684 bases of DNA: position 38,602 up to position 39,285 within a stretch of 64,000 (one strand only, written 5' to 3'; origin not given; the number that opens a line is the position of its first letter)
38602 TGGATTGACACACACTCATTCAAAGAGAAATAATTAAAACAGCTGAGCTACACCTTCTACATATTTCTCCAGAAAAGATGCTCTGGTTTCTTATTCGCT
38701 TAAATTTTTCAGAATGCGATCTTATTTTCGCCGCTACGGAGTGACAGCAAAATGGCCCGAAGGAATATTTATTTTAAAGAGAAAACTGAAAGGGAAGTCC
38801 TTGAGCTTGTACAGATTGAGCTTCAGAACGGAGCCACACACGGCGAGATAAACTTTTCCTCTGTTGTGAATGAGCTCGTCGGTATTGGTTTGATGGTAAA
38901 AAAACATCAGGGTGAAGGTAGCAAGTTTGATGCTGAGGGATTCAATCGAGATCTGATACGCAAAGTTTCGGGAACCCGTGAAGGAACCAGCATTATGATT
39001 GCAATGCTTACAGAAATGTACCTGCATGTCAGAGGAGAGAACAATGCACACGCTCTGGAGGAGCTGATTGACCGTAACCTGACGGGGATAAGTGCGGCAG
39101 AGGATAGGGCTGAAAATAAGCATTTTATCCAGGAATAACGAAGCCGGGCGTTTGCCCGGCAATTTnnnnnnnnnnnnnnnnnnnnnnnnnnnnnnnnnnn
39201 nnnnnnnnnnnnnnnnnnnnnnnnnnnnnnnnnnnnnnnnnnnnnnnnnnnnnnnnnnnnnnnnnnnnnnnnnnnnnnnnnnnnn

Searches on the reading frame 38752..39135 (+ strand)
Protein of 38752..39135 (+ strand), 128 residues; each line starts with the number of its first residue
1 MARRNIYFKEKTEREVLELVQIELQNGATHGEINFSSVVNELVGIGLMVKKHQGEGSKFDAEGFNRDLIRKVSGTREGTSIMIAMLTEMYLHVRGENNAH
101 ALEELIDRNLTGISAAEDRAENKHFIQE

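Call 61: search_protein_families(library=pfam, proteins=[window:38752-39135:+], max_evalue=0.01)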
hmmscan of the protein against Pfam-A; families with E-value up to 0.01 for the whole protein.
window:38752-39135:+ (128 aa): 1 family
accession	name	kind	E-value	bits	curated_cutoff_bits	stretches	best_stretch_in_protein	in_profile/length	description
PF05261.17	Tra_M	-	2.1e-12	47.6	27.7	1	1-98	1-99/124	TraM protein, DNA-binding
